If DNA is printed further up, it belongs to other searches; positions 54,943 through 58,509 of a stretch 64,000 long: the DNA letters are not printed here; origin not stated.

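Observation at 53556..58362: Orphan CbbQ/NorQ-type AAA+ ATPase, metallophosphoesterase and giant CbbO/NorD-like VWA protein cassette with no recognisable client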

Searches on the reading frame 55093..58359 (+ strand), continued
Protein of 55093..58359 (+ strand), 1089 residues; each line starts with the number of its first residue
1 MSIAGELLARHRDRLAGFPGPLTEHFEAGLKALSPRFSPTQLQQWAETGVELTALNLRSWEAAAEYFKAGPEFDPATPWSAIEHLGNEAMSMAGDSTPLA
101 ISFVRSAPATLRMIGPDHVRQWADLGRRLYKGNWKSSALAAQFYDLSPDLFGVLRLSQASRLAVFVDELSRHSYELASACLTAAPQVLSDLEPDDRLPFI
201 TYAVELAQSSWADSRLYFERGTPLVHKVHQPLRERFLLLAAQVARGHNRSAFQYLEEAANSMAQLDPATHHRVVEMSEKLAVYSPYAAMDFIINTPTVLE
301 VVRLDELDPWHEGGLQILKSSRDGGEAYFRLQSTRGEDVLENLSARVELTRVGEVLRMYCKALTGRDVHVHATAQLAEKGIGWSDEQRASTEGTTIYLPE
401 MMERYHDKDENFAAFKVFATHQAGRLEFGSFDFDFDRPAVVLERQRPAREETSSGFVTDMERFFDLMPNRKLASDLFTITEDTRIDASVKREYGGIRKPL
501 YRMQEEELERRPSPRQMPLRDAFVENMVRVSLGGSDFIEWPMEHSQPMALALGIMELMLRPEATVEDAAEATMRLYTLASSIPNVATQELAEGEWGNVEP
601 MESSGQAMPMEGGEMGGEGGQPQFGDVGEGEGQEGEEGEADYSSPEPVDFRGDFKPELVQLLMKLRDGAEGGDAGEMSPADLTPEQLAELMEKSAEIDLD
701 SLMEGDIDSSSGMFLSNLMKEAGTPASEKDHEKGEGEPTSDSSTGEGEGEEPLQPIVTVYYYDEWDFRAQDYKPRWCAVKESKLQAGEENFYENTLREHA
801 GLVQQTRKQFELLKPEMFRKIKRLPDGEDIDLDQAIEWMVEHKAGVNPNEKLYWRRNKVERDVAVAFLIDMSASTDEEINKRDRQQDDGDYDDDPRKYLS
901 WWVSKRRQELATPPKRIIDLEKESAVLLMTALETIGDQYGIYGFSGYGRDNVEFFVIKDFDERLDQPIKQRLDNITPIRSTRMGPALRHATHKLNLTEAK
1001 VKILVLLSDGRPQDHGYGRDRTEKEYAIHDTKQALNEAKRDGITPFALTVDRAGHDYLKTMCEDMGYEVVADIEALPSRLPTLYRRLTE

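Call 28: list_cluster_members(proteins=[P0121, P0122, P0135, P0146, P0172, P0174, P0186, P0191, P0216, P0246])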
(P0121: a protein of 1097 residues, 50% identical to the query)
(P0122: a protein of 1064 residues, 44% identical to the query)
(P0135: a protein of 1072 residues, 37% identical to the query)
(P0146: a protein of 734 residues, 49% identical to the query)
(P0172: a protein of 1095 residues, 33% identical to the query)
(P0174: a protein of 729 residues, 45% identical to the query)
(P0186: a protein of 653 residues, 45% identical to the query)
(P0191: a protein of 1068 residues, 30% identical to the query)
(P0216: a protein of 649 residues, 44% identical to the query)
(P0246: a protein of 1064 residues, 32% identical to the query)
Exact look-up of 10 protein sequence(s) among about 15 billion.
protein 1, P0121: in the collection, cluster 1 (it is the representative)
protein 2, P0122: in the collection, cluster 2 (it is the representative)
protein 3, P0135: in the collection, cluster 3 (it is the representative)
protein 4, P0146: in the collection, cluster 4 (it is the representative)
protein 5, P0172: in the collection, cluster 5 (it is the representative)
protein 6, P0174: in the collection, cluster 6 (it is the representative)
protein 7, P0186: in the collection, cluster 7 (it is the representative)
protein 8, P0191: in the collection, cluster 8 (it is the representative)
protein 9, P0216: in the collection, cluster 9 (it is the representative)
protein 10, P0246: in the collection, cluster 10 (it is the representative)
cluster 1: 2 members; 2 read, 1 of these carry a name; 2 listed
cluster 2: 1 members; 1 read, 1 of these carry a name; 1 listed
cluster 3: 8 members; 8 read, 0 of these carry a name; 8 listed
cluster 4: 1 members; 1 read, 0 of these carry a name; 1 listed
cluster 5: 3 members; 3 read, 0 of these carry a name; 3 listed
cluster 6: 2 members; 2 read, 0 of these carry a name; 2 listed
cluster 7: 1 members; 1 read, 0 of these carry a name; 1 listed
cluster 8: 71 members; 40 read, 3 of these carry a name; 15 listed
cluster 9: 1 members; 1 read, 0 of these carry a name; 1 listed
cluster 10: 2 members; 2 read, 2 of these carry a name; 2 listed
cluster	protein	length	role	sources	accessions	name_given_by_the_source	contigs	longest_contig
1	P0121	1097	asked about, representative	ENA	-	-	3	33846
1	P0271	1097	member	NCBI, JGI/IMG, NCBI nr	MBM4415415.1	MAG: hypothetical protein FJ035_03985 [Chloroflexi bacterium] | hypothetical protein [Chloroflexota bacterium]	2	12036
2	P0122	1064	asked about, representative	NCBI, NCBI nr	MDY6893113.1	MAG: VWA domain-containing protein [Chloroflexota bacterium] | VWA domain-containing protein [Chloroflexota bacterium]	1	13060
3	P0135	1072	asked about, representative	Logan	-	-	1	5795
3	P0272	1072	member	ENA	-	-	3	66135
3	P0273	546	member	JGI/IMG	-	-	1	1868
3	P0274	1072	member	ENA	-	-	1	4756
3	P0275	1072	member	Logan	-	-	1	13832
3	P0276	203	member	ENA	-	-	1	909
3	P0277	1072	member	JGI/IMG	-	-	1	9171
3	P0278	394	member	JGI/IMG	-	-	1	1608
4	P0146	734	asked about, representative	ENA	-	-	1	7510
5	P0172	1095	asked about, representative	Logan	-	-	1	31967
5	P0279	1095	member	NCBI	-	-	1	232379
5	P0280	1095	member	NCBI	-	-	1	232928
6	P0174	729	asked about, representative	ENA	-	-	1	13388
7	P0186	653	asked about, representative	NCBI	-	-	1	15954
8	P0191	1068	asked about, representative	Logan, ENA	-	-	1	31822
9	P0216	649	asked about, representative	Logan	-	-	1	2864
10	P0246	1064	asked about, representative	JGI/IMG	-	hypothetical protein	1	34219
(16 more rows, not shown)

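Call 30: find_related_loci(query=A1, collection=genome_contigs, flank=8000)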
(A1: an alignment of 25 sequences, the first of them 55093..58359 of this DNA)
Query A1 (1089 aa) in genome_contigs; peptide patterns used: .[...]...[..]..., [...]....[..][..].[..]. (x = any residue, [..] = any of these).
600 stretches matched a pattern (row limit reached: there are more); 596 encode a relative of the query (tblastn E <= 1e-3); the best 80 are kept; 80 distinct loci.
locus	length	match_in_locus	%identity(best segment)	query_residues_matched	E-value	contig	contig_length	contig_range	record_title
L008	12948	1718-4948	73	1-1089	0e+0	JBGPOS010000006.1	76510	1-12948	MAG: Tepidiformaceae bacterium isolate OBJ_0618_7090110_186 k141_519950_length_76510_cov_20.4727, whole genome shotgun s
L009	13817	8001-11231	72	1-1089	0e+0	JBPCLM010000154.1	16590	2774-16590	MAG: Tepidiformaceae bacterium isolate TH_ant_mag_78 S1Ck127_3219740_flag_1_multi_8.0000_len_16590, whole genome shotgun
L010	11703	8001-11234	73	1-1089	0e+0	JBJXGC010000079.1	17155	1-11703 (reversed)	MAG: Dehalococcoidia bacterium isolate F1F2.bin.348 k127_2121737, whole genome shotgun sequence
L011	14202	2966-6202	72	1-1089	0e+0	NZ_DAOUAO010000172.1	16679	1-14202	MAG: Tepidiforma sp. isolate H64_671 k137_199023, whole genome shotgun sequence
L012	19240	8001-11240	71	1-1089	0e+0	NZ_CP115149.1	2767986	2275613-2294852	Tepidiforma flava strain YIM 72310 chromosome, complete genome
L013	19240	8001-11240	71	1-1089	0e+0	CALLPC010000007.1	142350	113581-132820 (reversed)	MAG: uncultured Dehalococcoidia bacterium isolate N1_Bin_METABAT__75_1 genome assembly, contig: c_000000672592, whole ge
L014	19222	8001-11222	66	1-1089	0e+0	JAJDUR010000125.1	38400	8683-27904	MAG: Dehalococcoidia bacterium isolate jk18x1bzbins.86 k141_852643, whole genome shotgun sequence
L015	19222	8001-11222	66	1-1089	0e+0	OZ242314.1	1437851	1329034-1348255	MAG: Tepidiformaceae bacterium isolate 3c820463-a1c9-49a0-8b2b-ff86738c7aa6 genome assembly, chromosome: 1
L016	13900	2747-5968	66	1-1089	0e+0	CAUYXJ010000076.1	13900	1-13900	MAG: Dehalococcoidia bacterium isolate CB27_Tmax.119 genome assembly, contig: Ga0310121_10003676, whole genome shotgun s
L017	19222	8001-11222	66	1-1089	0e+0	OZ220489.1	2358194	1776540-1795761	MAG: Tepidiformaceae bacterium isolate fe7a5560-ebd3-4005-b60b-c4614588a40b genome assembly, chromosome: 1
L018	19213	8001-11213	62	6-1089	0e+0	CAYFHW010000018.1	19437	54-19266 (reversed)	MAG TPA_asm: uncultured Anaerolineaceae bacterium isolate ERP001736_co2_86 genome assembly, contig: NODE_915_length_1943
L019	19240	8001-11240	71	1-1089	0e+0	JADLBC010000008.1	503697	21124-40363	MAG: Dehalococcoidia bacterium isolate SJ148 c_000000099476, whole genome shotgun sequence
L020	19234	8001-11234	73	1-1089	0e+0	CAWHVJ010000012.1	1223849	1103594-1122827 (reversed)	MAG: uncultured bacterium isolate MFD02416.bin.1.164 genome assembly, contig: contig_6839, whole genome shotgun sequence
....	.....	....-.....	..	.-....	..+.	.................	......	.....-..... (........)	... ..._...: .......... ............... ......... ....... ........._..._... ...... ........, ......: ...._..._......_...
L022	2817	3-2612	74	210-1089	0e+0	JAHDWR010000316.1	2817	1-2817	MAG: Dehalococcoidia bacterium isolate CHL9 NODE_29045_length_2817_cov_9.022810, whole genome shotgun sequence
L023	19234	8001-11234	73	1-1089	0e+0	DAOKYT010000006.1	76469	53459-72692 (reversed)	MAG TPA_asm: Tepidiformaceae bacterium isolate AMR_MDS_0031 NODE_212_length_76469_cov_8.341757, whole genome shotgun seq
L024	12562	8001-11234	57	3-1089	0e+0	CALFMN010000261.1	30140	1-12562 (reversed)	MAG TPA_asm: uncultured Chloroflexi bacterium isolate SRR5457059_bin.76_CONCOCT_v1.1_MAG genome assembly, contig: ERZ795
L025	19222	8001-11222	66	1-1089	0e+0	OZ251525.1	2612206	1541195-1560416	MAG: Tepidiformaceae bacterium isolate 9c01956a-b94f-4344-a16a-2f1c3786ae56 genome assembly, chromosome: 1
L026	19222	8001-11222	66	1-1089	0e+0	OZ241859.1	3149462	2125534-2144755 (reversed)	MAG: Tepidiformaceae bacterium isolate 61b899a4-e100-41bc-a9d1-12f25bf3ef07 genome assembly, chromosome: 1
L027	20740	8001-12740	52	8-1089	0e+0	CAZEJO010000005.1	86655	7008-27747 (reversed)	MAG TPA_asm: uncultured Dehalococcoidia bacterium isolate SRP214966_co7_243 genome assembly, contig: NODE_86_length_8665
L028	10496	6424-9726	51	5-1089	0e+0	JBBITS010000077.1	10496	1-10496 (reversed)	MAG: Chloroflexota bacterium isolate STF170223_bin_401 NODE_2248_length_10496_cov_4.708936, whole genome shotgun sequenc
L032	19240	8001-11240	52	21-1089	0e+0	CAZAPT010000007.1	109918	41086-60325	MAG TPA_asm: uncultured Dehalococcoidia bacterium isolate binchicken_co185_280 genome assembly, contig: NODE_233_length_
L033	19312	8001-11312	52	6-1089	0e+0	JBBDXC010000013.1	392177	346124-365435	MAG: Dehalococcoidia bacterium isolate LejiaD_65_29 Lejia_D_24_length_392177_cov_17, whole genome shotgun sequence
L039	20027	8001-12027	52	14-1089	0e+0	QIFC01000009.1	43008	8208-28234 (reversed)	MAG: Chloroflexi bacterium isolate SZUA-185 Ga0063294_10000158, whole genome shotgun sequence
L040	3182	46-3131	54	92-1089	0e+0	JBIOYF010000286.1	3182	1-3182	MAG: Dehalococcoidia bacterium isolate MAG037 k127_5513150, whole genome shotgun sequence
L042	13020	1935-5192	49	6-1089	0e+0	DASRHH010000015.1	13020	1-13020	MAG TPA_asm: Dehalococcoidia bacterium isolate SMAG_U10079 k141_835089, whole genome shotgun sequence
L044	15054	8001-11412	51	56-1089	0e+0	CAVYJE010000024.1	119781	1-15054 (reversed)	MAG: uncultured Chloroflexia bacterium isolate MFD05684.bin.2.107 genome assembly, contig: contig_81819, whole genome sh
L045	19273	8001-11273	50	1-1087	0e+0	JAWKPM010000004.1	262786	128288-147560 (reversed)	MAG: Dehalococcoidia bacterium isolate BC2.88 BC2.88.fa-4, whole genome shotgun sequence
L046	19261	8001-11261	48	6-1087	0e+0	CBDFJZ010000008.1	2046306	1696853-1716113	MAG: Dehalococcoidia bacterium isolate 57ec2a1a-662d-41b8-8a7e-0ee2adc06e76 genome assembly, contig: contig_8, whole gen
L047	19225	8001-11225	49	1-1087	0e+0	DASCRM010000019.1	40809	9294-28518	MAG TPA_asm: Dehalococcoidia bacterium isolate Fu_MAG_94 c_000000235585, whole genome shotgun sequence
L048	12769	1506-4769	48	1-1087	0e+0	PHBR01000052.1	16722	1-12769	MAG: Chloroflexi bacterium HGW-Chloroflexi-9 bjp_ig2069_scaffold_1462, whole genome shotgun sequence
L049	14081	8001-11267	47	1-1087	0e+0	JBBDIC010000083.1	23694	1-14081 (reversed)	MAG: Dehalococcoidia bacterium isolate LejiaA_71_58 Lejia_A_3262_length_23694_cov_37, whole genome shotgun sequence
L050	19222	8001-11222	52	42-1089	0e+0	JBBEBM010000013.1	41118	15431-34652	MAG: Dehalococcoidia bacterium isolate LejiaF_67_20 Lejia_F_1397_length_41118_cov_12, whole genome shotgun sequence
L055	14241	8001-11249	44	3-1088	0e+0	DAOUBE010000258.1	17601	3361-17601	MAG TPA_asm: Dehalococcoidia bacterium isolate H68_708 k101_234279, whole genome shotgun sequence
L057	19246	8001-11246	44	12-1088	0e+0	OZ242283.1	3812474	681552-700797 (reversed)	MAG: Dehalococcoidia bacterium isolate d63046ed-7a55-4dc1-8bb2-d3050b7f4681 genome assembly, chromosome: 1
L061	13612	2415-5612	48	15-1089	0e+0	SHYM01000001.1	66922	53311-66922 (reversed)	MAG: Dehalococcoidia bacterium isolate Baikal-deep-G119 BACOMB-C1468, whole genome shotgun sequence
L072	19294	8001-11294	42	2-1088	0e+0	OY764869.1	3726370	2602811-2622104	MAG: Dehalococcoidia bacterium isolate 68cf78b7-8a41-43a5-8848-46054f5a18e3 genome assembly, chromosome: 1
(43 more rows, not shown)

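Call 44: find_homologous_proteins(query=A1)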
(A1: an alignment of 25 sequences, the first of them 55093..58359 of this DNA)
Query A1 (25 sequences) (1089 aa, profile of the alignment): 627 proteins with E <= 0.001 among 8000 candidates; the best 120 are listed.
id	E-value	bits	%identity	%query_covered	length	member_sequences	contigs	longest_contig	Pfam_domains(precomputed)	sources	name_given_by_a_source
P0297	0.0e+0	1437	48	99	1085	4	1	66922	PF00092.35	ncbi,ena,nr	ncbi:MAG: hypothetical protein EXR60_00310 [Dehalococcoidia bacterium]|nr:hypothetical protein [Deha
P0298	0.0e+0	1430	43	99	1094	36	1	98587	PF00092.35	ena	-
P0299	0.0e+0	1426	44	99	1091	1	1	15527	PF00092.35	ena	-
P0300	0.0e+0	1425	43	99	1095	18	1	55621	PF00092.35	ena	-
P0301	0.0e+0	1418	46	98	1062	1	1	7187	PF00092.35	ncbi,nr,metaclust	ncbi:MAG: hypothetical protein AMJ37_01935 [Dehalococcoidia bacterium DG_18]|nr:MAG: hypothetical pr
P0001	0.0e+0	1415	100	100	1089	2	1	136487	PF00092.35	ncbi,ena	-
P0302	0.0e+0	1408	46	98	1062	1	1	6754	PF00092.35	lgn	-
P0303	0.0e+0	1406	46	98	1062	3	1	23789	PF00092.35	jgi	-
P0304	0.0e+0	1401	46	100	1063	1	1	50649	PF00092.35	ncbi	-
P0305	0.0e+0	1401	53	100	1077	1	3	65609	-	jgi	jgi:nitric oxide reductase NorD protein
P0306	0.0e+0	1401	53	100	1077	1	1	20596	PF00092.35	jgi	jgi:nitric oxide reductase NorD protein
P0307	0.0e+0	1399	46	99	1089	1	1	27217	PF00092.35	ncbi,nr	ncbi:MAG: hypothetical protein HY684_04405 [Chloroflexi bacterium]|nr:hypothetical protein [Chlorofl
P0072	0.0e+0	1398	72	100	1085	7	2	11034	PF00092.35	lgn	-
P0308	0.0e+0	1398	44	99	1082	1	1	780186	PF00092.35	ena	-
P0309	0.0e+0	1397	46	99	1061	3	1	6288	PF00092.35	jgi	-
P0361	0.0e+0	1367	45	99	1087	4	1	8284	PF00092.35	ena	-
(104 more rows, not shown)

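Call 50: list_cluster_members(proteins=[P0196, P0199, P0207, P0222, P0226, P0175, P0183, P0188, P0238, P0192])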
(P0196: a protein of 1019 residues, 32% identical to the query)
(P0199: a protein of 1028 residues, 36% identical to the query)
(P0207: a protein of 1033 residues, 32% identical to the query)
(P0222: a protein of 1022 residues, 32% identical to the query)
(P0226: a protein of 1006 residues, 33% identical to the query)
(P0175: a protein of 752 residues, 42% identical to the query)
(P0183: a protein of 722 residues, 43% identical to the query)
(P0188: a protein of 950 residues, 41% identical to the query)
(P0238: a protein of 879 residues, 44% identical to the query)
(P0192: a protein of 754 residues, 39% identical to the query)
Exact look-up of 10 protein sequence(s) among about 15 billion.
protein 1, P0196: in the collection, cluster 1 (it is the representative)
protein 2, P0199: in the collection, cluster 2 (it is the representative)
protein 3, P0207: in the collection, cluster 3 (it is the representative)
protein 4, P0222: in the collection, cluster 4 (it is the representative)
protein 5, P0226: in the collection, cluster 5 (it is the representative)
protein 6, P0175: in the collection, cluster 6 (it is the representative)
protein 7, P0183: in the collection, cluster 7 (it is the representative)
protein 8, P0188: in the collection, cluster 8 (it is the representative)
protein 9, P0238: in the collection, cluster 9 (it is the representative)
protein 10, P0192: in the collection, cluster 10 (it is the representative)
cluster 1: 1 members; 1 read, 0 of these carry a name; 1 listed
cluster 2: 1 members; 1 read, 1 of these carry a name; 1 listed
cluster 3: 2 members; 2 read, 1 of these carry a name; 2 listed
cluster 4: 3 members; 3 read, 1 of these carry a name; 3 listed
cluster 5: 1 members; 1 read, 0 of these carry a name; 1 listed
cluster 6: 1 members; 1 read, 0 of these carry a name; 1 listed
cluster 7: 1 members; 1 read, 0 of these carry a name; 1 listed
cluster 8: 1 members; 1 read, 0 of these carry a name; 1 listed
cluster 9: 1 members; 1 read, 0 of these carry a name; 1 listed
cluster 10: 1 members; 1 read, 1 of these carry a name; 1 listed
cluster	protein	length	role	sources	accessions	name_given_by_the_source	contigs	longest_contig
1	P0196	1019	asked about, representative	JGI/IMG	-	-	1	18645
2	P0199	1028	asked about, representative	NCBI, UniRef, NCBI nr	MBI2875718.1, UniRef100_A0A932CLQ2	MAG: VWA domain-containing protein [Candidatus Tectomicrobia bacterium] | VWA domain-containing protein n=1 Tax=Tectimicrobiota bacterium TaxID=2528274 ... | VWA domain-containing protein [Candidatus Tectomicrobia bacterium]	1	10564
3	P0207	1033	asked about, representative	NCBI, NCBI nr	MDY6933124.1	MAG: VWA domain-containing protein [Spirochaetota bacterium] | VWA domain-containing protein [Spirochaetota bacterium]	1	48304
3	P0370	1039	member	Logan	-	-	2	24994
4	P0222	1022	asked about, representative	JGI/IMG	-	-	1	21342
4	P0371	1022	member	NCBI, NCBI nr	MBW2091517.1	MAG: VWA domain-containing protein [Deltaproteobacteria bacterium] | VWA domain-containing protein [Deltaproteobacteria bacterium]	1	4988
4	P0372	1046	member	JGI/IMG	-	-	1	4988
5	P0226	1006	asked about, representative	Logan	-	-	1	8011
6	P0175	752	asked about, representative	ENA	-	-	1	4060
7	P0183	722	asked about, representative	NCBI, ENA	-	-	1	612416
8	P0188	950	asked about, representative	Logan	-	-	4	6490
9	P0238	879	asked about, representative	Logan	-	-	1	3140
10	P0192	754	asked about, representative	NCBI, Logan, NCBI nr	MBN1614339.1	MAG: VWA domain-containing protein [Deltaproteobacteria bacterium] | VWA domain-containing protein [Deltaproteobacteria bacterium]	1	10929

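Call 58: find_homologous_proteins(query=A3)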
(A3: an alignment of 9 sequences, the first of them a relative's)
Query A3 (9 sequences) (1028 aa, profile of the alignment): 6 proteins with E <= 0.001 among 8000 candidates.
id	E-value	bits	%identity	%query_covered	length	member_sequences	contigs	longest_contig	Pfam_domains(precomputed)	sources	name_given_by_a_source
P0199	0.0e+0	1208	100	100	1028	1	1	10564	PF00092.35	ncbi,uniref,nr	ncbi:MAG: VWA domain-containing protein [Candidatus Tectomicrobia bacterium]|uniref:VWA domain-conta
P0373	0.0e+0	1062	74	99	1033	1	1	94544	PF00092.35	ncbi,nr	ncbi:MAG: VWA domain-containing protein [Nitrospinae bacterium]|nr:VWA domain-containing protein [Ni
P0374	1.3e-283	962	32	97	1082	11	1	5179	PF00092.35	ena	-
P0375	8.4e-266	903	50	98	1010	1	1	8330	PF00092.35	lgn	-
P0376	3.8e-175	603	35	61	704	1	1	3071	PF00092.35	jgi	jgi:nitric oxide reductase NorD protein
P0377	2.0e-78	283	37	28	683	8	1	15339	PF00092.35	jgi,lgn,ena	-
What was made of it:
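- Tried and rejected: It returned only 6 proteins (call 58), which limits breadth outside the phylum.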
